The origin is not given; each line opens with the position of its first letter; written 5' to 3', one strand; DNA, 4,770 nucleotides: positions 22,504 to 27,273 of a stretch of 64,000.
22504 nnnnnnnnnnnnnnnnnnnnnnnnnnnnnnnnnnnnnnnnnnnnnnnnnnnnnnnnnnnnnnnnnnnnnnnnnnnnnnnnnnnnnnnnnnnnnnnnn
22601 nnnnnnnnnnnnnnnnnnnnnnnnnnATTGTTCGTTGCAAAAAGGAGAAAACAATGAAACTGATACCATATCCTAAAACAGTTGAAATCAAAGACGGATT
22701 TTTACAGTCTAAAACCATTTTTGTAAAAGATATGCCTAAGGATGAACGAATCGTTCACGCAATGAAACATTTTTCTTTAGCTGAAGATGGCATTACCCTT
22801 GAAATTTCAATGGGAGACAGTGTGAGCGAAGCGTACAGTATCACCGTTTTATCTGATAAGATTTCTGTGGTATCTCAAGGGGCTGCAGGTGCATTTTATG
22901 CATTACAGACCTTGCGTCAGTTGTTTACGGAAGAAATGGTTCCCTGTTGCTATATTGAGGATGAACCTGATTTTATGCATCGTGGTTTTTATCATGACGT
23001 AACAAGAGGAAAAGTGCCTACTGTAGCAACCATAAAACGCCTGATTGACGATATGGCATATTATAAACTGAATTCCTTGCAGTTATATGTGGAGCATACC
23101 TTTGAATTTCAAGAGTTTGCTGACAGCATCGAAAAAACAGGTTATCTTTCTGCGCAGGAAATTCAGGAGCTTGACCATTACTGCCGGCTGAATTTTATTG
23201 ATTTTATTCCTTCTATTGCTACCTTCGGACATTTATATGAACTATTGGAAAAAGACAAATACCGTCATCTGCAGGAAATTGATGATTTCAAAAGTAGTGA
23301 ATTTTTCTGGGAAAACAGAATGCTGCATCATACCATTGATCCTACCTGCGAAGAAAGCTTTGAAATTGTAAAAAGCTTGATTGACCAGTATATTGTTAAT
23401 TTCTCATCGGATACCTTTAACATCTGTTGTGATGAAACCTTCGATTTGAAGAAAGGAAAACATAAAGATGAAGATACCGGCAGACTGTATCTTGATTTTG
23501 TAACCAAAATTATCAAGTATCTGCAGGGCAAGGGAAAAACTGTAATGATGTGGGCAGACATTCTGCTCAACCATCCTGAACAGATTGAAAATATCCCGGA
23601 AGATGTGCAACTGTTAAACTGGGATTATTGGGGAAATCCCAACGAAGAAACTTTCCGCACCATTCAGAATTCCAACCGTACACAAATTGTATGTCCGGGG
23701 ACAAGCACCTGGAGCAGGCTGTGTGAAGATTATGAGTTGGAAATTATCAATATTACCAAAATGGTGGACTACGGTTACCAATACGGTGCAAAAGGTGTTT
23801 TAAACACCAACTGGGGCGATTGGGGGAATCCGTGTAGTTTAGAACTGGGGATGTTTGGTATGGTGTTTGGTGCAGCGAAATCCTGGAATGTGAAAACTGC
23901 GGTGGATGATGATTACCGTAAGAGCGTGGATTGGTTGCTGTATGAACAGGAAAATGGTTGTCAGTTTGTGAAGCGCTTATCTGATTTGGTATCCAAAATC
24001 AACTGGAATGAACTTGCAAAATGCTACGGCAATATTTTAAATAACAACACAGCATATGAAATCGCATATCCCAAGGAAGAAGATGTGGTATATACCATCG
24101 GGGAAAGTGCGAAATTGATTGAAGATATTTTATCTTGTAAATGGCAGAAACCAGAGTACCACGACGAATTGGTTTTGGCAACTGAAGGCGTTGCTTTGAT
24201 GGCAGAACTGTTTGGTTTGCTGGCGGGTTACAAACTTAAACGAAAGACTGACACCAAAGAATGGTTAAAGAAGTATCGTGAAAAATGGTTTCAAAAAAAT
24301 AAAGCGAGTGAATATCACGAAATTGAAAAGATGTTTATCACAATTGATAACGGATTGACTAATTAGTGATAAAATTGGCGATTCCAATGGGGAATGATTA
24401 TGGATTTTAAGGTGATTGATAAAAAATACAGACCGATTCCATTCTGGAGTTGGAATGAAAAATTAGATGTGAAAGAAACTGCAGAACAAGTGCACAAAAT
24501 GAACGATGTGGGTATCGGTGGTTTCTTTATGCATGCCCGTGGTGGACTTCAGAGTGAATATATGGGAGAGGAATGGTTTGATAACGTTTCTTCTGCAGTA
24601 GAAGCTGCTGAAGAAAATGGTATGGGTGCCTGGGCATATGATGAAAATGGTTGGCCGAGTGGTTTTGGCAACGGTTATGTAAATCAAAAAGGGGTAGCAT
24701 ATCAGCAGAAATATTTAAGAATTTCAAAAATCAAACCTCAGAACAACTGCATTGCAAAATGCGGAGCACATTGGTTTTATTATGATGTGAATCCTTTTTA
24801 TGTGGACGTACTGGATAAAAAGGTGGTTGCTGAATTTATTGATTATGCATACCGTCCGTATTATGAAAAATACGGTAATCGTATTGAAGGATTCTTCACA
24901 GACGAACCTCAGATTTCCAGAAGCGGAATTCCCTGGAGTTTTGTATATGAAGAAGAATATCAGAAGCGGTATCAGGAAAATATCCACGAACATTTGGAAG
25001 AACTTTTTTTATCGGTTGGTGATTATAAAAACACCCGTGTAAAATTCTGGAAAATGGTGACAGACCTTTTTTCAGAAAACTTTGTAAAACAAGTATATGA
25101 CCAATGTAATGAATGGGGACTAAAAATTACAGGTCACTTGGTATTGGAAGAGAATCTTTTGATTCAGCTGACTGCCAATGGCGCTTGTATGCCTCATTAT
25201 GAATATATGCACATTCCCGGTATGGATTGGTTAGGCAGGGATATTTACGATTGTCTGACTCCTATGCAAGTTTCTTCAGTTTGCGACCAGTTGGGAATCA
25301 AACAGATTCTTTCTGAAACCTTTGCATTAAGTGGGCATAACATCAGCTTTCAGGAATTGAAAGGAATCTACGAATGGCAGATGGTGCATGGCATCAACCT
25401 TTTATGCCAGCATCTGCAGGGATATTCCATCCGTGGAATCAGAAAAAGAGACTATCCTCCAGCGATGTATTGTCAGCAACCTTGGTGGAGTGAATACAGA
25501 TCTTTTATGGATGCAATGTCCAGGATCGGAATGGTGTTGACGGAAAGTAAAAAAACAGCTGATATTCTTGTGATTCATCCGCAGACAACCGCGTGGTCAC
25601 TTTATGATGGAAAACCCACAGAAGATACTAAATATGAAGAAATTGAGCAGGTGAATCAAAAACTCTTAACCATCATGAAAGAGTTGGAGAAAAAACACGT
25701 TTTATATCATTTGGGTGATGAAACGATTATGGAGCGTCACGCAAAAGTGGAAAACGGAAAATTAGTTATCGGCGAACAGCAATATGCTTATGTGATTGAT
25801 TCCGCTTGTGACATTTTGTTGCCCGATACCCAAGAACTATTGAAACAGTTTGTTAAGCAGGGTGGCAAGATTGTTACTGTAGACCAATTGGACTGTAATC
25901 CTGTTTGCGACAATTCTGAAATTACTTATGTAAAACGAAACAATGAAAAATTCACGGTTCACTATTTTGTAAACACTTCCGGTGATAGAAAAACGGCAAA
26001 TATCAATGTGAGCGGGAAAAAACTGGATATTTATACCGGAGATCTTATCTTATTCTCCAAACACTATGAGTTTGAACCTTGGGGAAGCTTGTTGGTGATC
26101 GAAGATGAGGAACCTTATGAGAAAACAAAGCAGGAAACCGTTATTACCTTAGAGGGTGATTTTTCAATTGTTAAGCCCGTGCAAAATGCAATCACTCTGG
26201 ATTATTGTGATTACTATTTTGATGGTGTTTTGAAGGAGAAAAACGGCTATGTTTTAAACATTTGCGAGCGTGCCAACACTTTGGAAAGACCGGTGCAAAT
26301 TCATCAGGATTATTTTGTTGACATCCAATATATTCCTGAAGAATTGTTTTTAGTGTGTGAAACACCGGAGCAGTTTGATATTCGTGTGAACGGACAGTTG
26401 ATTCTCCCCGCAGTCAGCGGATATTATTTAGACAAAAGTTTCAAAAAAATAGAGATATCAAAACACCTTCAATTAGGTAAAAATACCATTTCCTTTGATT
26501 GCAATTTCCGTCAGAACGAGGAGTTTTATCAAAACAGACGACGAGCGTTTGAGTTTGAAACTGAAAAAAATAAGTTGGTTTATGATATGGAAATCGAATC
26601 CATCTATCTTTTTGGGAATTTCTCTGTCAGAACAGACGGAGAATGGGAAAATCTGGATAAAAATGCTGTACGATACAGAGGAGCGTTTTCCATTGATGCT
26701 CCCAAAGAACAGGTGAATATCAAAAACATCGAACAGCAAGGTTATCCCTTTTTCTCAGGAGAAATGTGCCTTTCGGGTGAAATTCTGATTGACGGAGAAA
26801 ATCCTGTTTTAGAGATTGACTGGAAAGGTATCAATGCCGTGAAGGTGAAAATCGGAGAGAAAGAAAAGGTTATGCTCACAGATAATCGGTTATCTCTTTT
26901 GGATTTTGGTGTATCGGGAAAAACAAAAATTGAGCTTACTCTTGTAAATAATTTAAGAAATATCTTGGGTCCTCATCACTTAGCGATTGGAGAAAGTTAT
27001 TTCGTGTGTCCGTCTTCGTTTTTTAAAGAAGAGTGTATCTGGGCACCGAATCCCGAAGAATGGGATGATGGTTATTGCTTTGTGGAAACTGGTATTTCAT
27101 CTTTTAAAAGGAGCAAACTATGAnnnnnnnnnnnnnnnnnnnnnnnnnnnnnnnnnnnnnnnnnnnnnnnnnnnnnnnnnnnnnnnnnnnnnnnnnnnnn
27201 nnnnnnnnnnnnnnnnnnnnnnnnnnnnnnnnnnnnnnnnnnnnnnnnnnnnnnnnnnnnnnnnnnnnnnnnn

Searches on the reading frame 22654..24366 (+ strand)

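Call 12: search_protein_families(library=pfam, proteins=[window:22654-24366:+])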
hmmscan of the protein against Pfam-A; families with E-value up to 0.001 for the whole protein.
window:22654-24366:+ (570 aa): 2 families
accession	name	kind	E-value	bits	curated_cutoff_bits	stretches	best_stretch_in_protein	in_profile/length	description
PF00728.28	Glyco_hydro_20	-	1.8e-16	60.9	22.3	1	107-350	1-263/348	Glycosyl hydrolase family 20, catalytic domain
PF02838.20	Glyco_hydro_20b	-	6.9e-11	43.4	26.1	1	53-103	70-123/124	Glycosyl hydrolase family 20, domain 2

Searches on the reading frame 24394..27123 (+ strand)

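Call 12: search_protein_families(library=pfam, proteins=[window:24394-27123:+])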
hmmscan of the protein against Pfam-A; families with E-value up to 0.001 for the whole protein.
window:24394-27123:+ (909 aa): 1 family
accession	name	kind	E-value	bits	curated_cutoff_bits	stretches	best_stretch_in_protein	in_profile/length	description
PF17132.9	Glyco_hydro_106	-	7.4e-05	21.9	29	0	217-426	355-574/743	alpha-L-rhamnosidase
